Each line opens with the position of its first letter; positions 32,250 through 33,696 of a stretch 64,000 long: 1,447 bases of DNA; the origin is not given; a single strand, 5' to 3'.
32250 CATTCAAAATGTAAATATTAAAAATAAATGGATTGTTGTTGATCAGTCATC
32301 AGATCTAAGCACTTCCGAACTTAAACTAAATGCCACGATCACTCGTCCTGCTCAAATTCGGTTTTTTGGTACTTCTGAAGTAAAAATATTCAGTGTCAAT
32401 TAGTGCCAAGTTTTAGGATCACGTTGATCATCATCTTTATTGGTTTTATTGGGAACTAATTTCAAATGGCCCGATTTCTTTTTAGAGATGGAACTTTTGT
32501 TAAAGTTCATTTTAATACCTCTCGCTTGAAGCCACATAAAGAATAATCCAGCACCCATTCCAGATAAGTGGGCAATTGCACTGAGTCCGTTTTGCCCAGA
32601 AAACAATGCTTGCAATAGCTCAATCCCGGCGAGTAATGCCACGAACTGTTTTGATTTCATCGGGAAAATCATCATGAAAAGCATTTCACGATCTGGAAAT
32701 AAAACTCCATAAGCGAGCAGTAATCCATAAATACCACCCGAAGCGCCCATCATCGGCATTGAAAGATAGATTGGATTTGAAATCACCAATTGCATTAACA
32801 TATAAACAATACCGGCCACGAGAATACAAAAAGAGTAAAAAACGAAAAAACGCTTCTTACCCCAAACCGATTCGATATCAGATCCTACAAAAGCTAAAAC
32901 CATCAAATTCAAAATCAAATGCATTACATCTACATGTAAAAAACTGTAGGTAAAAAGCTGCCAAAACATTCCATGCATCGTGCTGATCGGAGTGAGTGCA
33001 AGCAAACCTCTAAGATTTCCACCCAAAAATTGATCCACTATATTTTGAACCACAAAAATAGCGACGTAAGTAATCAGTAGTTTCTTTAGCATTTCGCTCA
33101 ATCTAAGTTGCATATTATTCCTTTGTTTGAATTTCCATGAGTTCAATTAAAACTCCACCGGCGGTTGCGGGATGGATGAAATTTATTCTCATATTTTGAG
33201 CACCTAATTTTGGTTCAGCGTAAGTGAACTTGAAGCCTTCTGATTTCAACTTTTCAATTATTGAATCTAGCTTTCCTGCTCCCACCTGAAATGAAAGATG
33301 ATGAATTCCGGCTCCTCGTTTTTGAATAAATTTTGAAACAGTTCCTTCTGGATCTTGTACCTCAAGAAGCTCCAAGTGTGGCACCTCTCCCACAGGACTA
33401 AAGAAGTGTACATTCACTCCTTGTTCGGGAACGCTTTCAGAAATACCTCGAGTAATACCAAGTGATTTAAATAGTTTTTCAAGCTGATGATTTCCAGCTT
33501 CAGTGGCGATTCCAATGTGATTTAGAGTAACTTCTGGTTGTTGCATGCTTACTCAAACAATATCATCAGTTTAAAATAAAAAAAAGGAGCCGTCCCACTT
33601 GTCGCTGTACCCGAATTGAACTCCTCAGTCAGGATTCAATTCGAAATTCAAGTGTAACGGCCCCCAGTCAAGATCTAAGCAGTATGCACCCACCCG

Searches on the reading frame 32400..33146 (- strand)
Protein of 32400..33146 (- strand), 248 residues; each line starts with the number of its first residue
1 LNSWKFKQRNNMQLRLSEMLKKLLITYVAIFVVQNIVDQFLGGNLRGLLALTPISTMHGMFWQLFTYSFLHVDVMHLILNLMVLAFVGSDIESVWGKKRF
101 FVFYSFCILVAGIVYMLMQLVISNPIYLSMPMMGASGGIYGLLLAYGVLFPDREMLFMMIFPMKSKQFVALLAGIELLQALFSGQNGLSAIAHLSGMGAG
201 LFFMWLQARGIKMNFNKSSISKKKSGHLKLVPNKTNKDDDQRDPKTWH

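Call 9: search_protein_families(library=pfam, proteins=[window:32400-33146:-])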
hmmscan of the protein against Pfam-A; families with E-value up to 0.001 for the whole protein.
window:32400-33146:- (248 aa): 2 families
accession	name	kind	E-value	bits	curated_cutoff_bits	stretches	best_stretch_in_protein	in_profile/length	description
PF01694.28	Rhomboid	-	1.8e-25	90.3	22.6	1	59-207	2-140/143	Rhomboid domain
PF08551.15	DUF1751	-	2e-10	41.5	22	1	60-146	7-97/99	Eukaryotic integral membrane protein (DUF1751)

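Call 52: search_protein_families(library=ncbifam, proteins=[window:32400-33146:-], max_evalue=0.01)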
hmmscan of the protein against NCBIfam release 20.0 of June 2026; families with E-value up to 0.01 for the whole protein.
window:32400-33146:- (248 aa): 3 families
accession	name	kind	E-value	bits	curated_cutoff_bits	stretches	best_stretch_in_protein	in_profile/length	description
TIGR03902.1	rhom_GG_sort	equivalog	2.6e-08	34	84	1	52-204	7-153/154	rhombosortase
NF008155.0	PRK10907.1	equivalog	1.5e-07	31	335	1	21-209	98-270/276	rhomboid family intramembrane serine protease GlpG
TIGR04239.1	rhombo_GlpG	equivalog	8e-07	29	250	1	21-208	98-269/271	rhomboid family intramembrane serine protease GlpG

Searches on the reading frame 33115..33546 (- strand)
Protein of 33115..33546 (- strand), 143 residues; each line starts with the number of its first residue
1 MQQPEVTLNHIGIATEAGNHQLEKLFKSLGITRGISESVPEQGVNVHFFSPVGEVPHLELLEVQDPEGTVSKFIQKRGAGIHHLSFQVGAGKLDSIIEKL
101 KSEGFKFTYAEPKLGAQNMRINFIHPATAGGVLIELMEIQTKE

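Call 9: search_protein_families(library=pfam, proteins=[window:33115-33546:-])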
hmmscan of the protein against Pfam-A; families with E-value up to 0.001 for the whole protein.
window:33115-33546:- (143 aa): 1 family
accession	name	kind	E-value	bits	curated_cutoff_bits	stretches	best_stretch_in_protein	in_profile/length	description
PF13669.12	Glyoxalase_4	-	2.6e-15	57.1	27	1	9-123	1-109/109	Glyoxalase/Bleomycin resistance protein/Dioxygenase superfamily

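Call 11: find_related_loci(query=window:33115-33546:-, collection=genome_contigs, flank=3000)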
Query window:33115-33546:- (143 aa) in genome_contigs; peptide patterns used: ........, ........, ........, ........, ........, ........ (x = any residue, [..] = any of these).
93 stretches matched a pattern; 11 encode a relative of the query (tblastn E <= 1e-3); 11 distinct loci.
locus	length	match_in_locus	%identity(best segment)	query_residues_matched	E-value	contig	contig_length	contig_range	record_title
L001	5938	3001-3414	80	1-138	5e-73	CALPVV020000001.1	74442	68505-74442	MAG: Nitrosovibrio sp. Nv4 isolate HRS-ES2-bin-178 genome assembly, contig: HRSG-E12-C106, whole genome shotgun sequence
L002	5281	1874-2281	79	3-138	3e-71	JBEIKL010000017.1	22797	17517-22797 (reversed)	MAG: Bdellovibrionales bacterium isolate Sample-104-S4-bin-132 Sample_104_S4-bin_132-k141_1222691, whole genome shotgun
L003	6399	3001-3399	80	6-138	2e-68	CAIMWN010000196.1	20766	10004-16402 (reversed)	MAG: Oligoflexia bacterium isolate AM-2014_bin-1399 genome assembly, contig: bin-1399:196/337, whole genome shotgun sequ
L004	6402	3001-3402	76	5-138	8e-65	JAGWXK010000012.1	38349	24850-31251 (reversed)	MAG: Bdellovibrionales bacterium isolate REEB465 contig-150_1765, whole genome shotgun sequence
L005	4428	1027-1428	75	5-138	2e-64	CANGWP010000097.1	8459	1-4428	MAG: Bdellovibrionales bacterium isolate RE-15aug16-115 genome assembly, contig: RE-15aug16-C14815, whole genome shotgun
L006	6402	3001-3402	74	5-138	3e-64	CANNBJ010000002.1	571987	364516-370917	MAG: Bdellovibrionales bacterium isolate ZE-Jul18-80 genome assembly, contig: ZE-Jul18-C3-p1, whole genome shotgun seque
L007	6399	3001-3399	74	6-138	2e-63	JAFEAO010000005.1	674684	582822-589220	MAG: Bdellovibrionales bacterium isolate SZAS-1 PROT-KAN-3__5__length-674684, whole genome shotgun sequence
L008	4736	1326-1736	66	6-138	2e-54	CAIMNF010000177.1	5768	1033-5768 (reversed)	MAG: Oligoflexia bacterium isolate AlinenLipids_bin-3717 genome assembly, contig: bin-3717:177/615, whole genome shotgun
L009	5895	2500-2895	59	8-138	4e-46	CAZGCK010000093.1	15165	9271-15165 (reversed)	MAG TPA_asm: uncultured Bacteriovoracaceae bacterium isolate SRP219642_co7_571 genome assembly, contig: NODE_5650_length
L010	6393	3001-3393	37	4-138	5e-24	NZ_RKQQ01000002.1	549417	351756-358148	Salisediminibacterium halotolerans strain DSM 26530 Ga0244699_102, whole genome shotgun sequence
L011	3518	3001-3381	40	8-138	4e-22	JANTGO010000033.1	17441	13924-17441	MAG: Flavobacteriaceae bacterium isolate bin1007 c_000000003084, whole genome shotgun sequence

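Call 21: find_homologous_proteins(query=window:33115-33546:-, max_evalue=1e-20)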
Query window:33115-33546:- (143 aa): 241 proteins with E <= 1e-20 among 355 candidates; the best 120 are listed.
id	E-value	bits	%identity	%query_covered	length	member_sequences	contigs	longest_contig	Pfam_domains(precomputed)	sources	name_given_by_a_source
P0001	5.1e-86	304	99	100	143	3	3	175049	PF13669.13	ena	-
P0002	2.1e-70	253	85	94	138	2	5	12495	PF13669.13,PF00903.32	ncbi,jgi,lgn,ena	jgi:methylmalonyl-CoA/ethylmalonyl-CoA epimerase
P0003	2.5e-69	250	83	98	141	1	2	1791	PF13669.13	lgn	-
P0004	1.1e-68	248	84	96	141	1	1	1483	PF13669.13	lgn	-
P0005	1.6e-68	247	81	94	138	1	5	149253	PF13669.13,PF00903.32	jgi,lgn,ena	jgi:methylmalonyl-CoA/ethylmalonyl-CoA epimerase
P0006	2.0e-68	247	83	94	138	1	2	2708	PF13669.13,PF00903.32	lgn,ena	-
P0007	8.1e-68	245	84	94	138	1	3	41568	PF13669.13,PF00903.32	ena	-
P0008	1.5e-67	244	81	98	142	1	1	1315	PF13669.13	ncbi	-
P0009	1.1e-66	241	81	94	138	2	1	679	PF13669.13,PF00903.32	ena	-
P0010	4.6e-66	239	80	95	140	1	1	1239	PF13669.13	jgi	jgi:methylmalonyl-CoA/ethylmalonyl-CoA epimerase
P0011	4.9e-65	236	80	94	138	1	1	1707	PF13669.13,PF00903.32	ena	-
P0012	7.7e-65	235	81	94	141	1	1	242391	PF13669.13,PF00903.32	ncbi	-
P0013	1.2e-64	235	78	97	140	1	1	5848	PF13669.13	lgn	-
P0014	1.6e-64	234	78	98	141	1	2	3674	PF13669.13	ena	-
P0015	2.1e-64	234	75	95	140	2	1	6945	PF13669.13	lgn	-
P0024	3.5e-62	227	80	93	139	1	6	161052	PF13669.13,PF00903.32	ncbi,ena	-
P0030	1.1e-60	222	76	96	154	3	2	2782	PF13669.13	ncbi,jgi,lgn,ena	jgi:methylmalonyl-CoA/ethylmalonyl-CoA epimerase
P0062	1.5e-58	215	75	94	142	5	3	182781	PF13669.13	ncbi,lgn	-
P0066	3.9e-58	214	73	94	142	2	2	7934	PF13669.13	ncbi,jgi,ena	jgi:methylmalonyl-CoA/ethylmalonyl-CoA epimerase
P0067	4.4e-58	213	73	94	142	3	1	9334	PF13669.13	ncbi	-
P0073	4.8e-57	210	74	93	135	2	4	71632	PF13669.13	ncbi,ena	-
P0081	1.7e-56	208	72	94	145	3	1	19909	PF13669.13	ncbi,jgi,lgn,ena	jgi:methylmalonyl-CoA/ethylmalonyl-CoA epimerase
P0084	1.1e-55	206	71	95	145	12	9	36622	PF13669.13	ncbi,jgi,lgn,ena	jgi:methylmalonyl-CoA/ethylmalonyl-CoA epimerase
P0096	8.2e-53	196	67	94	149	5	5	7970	PF13669.13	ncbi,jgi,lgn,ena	jgi:methylmalonyl-CoA epimerase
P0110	5.8e-43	164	59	95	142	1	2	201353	PF13468.13,PF13669.13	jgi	jgi:methylmalonyl-CoA/ethylmalonyl-CoA epimerase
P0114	2.8e-42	162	59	95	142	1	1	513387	PF13669.13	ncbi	-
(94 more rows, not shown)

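Call 43: find_encoding_contigs(protein=P0114, flank=3000, max_places=3)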
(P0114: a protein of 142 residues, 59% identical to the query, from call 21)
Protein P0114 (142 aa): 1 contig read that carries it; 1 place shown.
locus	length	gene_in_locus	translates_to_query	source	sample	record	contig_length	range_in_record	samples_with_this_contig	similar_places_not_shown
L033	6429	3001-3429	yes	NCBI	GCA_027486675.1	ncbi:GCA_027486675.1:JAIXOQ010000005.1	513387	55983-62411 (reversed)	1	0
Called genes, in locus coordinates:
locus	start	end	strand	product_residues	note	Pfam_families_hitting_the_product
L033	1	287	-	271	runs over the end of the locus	-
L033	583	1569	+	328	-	PF01073:3Beta_HSD, PF01370:Epimerase, PF02719:Polysacc_synt_2 (weak), PF04321:RmlD_sub_bind, PF16363:GDP_Man_Dehyd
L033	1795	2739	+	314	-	-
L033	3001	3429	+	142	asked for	PF13669:Glyoxalase_4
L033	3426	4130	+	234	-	PF08551:DUF1751, PF01694:Rhomboid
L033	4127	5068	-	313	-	-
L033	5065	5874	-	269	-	-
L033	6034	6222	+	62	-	-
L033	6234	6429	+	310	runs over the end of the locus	PF00890:FAD_binding_2 (faint), PF01266:DAO (faint), PF03486:HI0933_like (faint), PF07992:Pyr_redox_2, PF13738:Pyr_redox_3, PF00070:Pyr_redox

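Call 44: find_encoding_contigs(protein=P0110, flank=3000, max_places=3)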
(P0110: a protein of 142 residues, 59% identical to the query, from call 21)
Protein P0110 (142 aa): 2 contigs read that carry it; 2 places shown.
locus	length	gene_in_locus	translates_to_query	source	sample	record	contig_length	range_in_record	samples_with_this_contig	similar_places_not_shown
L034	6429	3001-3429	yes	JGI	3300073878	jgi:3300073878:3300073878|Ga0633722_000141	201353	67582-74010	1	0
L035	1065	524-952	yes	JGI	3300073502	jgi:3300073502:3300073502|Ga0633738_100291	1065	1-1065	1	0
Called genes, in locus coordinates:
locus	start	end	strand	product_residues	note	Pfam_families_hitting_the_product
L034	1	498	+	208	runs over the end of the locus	PF00702:Hydrolase, PF13419:HAD_2, PF13242:Hydrolase_like (weak)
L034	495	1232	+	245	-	PF00483:NTP_transferase, PF12804:NTP_transf_3 (weak)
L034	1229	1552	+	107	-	-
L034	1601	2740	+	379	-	-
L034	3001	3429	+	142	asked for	PF13468:Glyoxalase_3 (weak), PF13669:Glyoxalase_4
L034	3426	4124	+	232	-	PF08551:DUF1751, PF01694:Rhomboid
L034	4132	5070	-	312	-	-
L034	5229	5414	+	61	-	-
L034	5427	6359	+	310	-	PF00890:FAD_binding_2 (faint), PF01266:DAO (faint), PF03486:HI0933_like (faint), PF07992:Pyr_redox_2, PF13450:NAD_binding_8 (faint), PF13738:Pyr_redox_3, PF00070:Pyr_redox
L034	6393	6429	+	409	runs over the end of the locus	PF12704:MacB_PCD, PF02687:FtsX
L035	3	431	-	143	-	?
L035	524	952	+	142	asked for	PF13468:Glyoxalase_3 (weak), PF13669:Glyoxalase_4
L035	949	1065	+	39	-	?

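Call 47: list_cluster_members(proteins=[P0084, P0096, P0062, P0067, P0081, P0030, P0002, P0066, P0073, P0024])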
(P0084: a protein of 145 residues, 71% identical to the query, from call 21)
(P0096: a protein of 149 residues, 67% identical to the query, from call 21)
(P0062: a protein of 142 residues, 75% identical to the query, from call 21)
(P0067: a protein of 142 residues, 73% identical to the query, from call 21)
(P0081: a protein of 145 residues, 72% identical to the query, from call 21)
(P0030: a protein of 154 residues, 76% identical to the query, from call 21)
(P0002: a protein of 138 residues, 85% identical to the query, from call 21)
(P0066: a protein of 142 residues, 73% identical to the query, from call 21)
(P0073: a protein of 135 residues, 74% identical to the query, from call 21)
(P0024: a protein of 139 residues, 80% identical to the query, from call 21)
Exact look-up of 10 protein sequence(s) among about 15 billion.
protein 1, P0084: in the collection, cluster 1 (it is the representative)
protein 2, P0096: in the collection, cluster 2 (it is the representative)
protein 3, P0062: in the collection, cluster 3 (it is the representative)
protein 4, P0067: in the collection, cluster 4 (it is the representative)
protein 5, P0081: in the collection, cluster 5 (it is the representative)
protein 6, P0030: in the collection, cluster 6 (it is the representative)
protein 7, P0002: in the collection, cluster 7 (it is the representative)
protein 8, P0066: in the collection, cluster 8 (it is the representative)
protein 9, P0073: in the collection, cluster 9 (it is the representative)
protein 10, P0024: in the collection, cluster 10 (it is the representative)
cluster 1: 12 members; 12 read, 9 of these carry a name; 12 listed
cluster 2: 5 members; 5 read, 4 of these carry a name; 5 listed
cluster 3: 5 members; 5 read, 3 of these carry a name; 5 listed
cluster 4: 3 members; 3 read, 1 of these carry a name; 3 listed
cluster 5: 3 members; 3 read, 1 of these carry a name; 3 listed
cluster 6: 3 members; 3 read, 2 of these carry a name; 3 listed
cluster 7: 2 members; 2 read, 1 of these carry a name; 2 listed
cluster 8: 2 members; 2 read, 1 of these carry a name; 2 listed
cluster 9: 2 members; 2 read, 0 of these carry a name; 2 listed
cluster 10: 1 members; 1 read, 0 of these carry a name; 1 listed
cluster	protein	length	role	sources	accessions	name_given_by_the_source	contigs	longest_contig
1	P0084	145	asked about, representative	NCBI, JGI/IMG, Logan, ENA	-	methylmalonyl-CoA/ethylmalonyl-CoA epimerase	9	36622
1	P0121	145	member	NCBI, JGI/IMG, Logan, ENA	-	methylmalonyl-CoA/ethylmalonyl-CoA epimerase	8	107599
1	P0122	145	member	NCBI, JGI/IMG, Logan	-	methylmalonyl-CoA/ethylmalonyl-CoA epimerase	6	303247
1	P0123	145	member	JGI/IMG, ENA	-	methylmalonyl-CoA/ethylmalonyl-CoA epimerase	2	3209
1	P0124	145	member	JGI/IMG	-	methylmalonyl-CoA/ethylmalonyl-CoA epimerase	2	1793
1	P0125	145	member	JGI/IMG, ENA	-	methylmalonyl-CoA/ethylmalonyl-CoA epimerase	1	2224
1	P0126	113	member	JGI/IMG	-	methylmalonyl-CoA/ethylmalonyl-CoA epimerase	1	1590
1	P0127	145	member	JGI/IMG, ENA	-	methylmalonyl-CoA/ethylmalonyl-CoA epimerase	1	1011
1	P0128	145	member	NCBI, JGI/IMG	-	methylmalonyl-CoA/ethylmalonyl-CoA epimerase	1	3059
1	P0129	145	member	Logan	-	-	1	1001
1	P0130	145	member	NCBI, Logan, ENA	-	-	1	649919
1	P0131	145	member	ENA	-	-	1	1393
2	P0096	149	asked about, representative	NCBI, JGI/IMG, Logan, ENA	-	methylmalonyl-CoA epimerase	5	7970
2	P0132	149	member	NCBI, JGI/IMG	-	methylmalonyl-CoA/ethylmalonyl-CoA epimerase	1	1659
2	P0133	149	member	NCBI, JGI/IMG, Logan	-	methylmalonyl-CoA/ethylmalonyl-CoA epimerase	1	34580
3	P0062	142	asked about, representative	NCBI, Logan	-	-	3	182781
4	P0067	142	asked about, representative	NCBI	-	-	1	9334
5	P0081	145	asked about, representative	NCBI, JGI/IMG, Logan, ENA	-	methylmalonyl-CoA/ethylmalonyl-CoA epimerase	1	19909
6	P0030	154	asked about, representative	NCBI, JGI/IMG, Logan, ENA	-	methylmalonyl-CoA/ethylmalonyl-CoA epimerase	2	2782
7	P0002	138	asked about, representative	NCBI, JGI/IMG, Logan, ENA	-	methylmalonyl-CoA/ethylmalonyl-CoA epimerase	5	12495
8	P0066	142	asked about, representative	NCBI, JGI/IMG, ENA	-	methylmalonyl-CoA/ethylmalonyl-CoA epimerase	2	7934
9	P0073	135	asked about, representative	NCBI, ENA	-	-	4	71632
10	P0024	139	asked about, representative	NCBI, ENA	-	-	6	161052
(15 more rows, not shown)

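Call 52: search_protein_families(library=ncbifam, proteins=[window:33115-33546:-], max_evalue=0.01)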
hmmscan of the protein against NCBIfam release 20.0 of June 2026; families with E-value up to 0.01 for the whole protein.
window:33115-33546:- (143 aa): 1 family
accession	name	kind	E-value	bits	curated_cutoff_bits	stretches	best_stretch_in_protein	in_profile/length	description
TIGR03081.1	metmalonyl_epim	equivalog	1.1e-26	93.9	114.95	1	8-138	2-129/129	methylmalonyl-CoA epimerase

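Call 81: find_homologous_proteins(query=A3, max_evalue=1e-15)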
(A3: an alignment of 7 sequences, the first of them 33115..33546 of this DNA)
Query A3 (7 sequences) (143 aa, profile of the alignment): 7779 proteins with E <= 1e-15 among 8000 candidates; the best 120 are listed.
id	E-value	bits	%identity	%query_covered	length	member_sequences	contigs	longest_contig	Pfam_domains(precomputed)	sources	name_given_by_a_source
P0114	1.1e-68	248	59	95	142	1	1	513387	PF13669.13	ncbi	-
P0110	2.7e-68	246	59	95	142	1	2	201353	PF13468.13,PF13669.13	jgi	jgi:methylmalonyl-CoA/ethylmalonyl-CoA epimerase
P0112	7.4e-67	242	60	93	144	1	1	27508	PF13669.13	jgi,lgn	-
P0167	6.5e-65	235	59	92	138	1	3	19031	PF13669.13,PF00903.32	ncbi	-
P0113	1.0e-64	235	60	92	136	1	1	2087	PF13468.13,PF13669.13,PF00903.32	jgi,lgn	jgi:methylmalonyl-CoA/ethylmalonyl-CoA epimerase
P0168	1.4e-64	234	62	73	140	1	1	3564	PF13468.13,PF13669.13,PF00903.32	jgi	jgi:methylmalonyl-CoA epimerase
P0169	1.6e-64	234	59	93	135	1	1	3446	PF13669.13,PF00903.32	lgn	-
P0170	2.7e-64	233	51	96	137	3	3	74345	PF13669.13,PF00903.32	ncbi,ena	-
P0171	4.2e-64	233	56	92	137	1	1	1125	PF13669.13,PF00903.32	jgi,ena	jgi:methylmalonyl-CoA epimerase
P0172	4.5e-64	233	58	94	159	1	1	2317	PF13468.13,PF13669.13,PF00903.32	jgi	jgi:methylmalonyl-CoA/ethylmalonyl-CoA epimerase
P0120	6.4e-64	232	57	97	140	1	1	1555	PF13468.13,PF13669.13,PF00903.32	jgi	jgi:methylmalonyl-CoA/ethylmalonyl-CoA epimerase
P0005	6.9e-64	232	81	94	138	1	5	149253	PF13669.13,PF00903.32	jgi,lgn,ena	jgi:methylmalonyl-CoA/ethylmalonyl-CoA epimerase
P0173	7.1e-64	232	60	92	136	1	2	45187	PF13669.13,PF00903.32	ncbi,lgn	-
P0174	9.3e-64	232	56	93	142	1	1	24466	PF13468.13,PF13669.13,PF00903.32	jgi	jgi:methylmalonyl-CoA epimerase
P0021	1.3e-63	231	78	98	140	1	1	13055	PF13669.13,PF00903.32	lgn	-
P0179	2.1e-63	231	58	92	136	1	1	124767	PF13669.13,PF00903.32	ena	-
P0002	7.0e-63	229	85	94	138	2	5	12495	PF13669.13,PF00903.32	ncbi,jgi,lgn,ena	jgi:methylmalonyl-CoA/ethylmalonyl-CoA epimerase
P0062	2.6e-62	227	75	94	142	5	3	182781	PF13669.13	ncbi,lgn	-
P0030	6.3e-62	226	76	96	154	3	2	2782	PF13669.13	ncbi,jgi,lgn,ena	jgi:methylmalonyl-CoA/ethylmalonyl-CoA epimerase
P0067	6.8e-62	226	73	94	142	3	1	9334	PF13669.13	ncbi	-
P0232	1.0e-61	225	54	96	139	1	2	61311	PF13669.13,PF00903.32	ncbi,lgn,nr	ncbi:MAG: VOC family protein [Oligoflexia bacterium]|nr:VOC family protein [Oligoflexia bacterium]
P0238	1.3e-61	225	57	95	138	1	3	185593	PF13669.13,PF00903.32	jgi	jgi:methylmalonyl-CoA epimerase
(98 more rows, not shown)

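Call 82: find_encoding_contigs(protein=P0232, flank=2500, max_places=1)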
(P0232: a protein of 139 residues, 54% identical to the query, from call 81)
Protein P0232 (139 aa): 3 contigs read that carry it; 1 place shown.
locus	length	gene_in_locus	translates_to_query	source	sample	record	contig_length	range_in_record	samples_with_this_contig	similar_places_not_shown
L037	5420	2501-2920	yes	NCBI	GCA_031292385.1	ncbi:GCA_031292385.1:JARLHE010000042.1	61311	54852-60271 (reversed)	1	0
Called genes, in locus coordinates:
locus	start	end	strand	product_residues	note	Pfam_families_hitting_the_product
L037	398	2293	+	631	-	-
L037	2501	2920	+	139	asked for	PF00903:Glyoxalase (weak), PF13669:Glyoxalase_4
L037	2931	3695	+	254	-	PF01694:Rhomboid, PF08551:DUF1751 (weak)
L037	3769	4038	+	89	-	-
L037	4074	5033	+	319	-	PF00890:FAD_binding_2 (faint), PF01266:DAO (faint), PF03486:HI0933_like (faint), PF07992:Pyr_redox_2, PF13450:NAD_binding_8 (faint), PF13738:Pyr_redox_3, PF00070:Pyr_redox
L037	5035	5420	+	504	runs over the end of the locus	PF01336:tRNA_anti-codon, PF00152:tRNA-synt_2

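Call 83: find_encoding_contigs(protein=P0170, flank=2500, max_places=1)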
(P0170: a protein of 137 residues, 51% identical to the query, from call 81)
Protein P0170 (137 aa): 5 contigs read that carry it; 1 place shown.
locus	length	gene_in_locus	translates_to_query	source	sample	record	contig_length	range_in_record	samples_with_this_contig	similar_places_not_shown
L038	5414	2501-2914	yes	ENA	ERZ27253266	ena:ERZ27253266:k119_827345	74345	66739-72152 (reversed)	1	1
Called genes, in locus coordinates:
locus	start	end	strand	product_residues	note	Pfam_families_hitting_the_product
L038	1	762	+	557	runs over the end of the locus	-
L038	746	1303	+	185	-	-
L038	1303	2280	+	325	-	-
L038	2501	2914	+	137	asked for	PF00903:Glyoxalase (weak), PF13669:Glyoxalase_4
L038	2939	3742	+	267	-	PF08551:DUF1751, PF01694:Rhomboid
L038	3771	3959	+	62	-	-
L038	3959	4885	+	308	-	PF00890:FAD_binding_2 (weak), PF01266:DAO (faint), PF01946:Thi4 (faint), PF03486:HI0933_like (faint), PF07992:Pyr_redox_2, PF12831:FAD_oxidored (faint), PF13738:Pyr_redox_3, PF00070:Pyr_redox, +1 more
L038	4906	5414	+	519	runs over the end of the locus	PF01336:tRNA_anti-codon, PF00152:tRNA-synt_2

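Call 84: find_encoding_contigs(protein=P0179, flank=2500, max_places=1)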
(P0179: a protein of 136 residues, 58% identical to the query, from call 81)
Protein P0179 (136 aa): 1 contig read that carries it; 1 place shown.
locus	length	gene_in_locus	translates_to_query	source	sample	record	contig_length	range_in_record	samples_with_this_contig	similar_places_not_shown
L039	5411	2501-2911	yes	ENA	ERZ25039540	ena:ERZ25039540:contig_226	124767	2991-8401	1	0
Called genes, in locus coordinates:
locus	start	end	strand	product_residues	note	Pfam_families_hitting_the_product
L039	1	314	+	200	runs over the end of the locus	-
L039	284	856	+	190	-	-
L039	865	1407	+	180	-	-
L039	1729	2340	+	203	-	-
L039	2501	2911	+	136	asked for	PF00903:Glyoxalase, PF13669:Glyoxalase_4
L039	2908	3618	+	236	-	PF08551:DUF1751, PF01694:Rhomboid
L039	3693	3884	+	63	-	-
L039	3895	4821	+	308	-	PF00890:FAD_binding_2 (faint), PF01266:DAO (faint), PF01946:Thi4 (faint), PF03486:HI0933_like (faint), PF07992:Pyr_redox_2, PF12831:FAD_oxidored (faint), PF13738:Pyr_redox_3, PF00070:Pyr_redox, +1 more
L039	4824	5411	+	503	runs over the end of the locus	PF01336:tRNA_anti-codon, PF00152:tRNA-synt_2, PF01409:tRNA-synt_2d (faint)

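Call 85: find_encoding_contigs(protein=P0238, flank=2500, max_places=1)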
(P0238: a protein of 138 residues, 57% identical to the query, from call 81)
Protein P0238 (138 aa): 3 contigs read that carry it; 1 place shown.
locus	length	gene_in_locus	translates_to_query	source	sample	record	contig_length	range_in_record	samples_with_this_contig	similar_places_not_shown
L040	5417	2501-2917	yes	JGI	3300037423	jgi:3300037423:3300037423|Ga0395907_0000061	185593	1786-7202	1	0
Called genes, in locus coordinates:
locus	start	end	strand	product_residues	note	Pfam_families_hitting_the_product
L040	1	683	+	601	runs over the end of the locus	-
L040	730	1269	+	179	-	-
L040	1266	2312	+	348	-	-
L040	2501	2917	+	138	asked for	PF00903:Glyoxalase, PF13669:Glyoxalase_4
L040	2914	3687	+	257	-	PF01694:Rhomboid, PF08551:DUF1751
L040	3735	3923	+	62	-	-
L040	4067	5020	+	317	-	PF00890:FAD_binding_2 (faint), PF01134:GIDA (faint), PF01266:DAO (faint), PF03486:HI0933_like (faint), PF07992:Pyr_redox_2, PF12831:FAD_oxidored (faint), PF13738:Pyr_redox_3, PF00070:Pyr_redox, +1 more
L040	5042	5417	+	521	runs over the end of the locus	PF01336:tRNA_anti-codon, PF00152:tRNA-synt_2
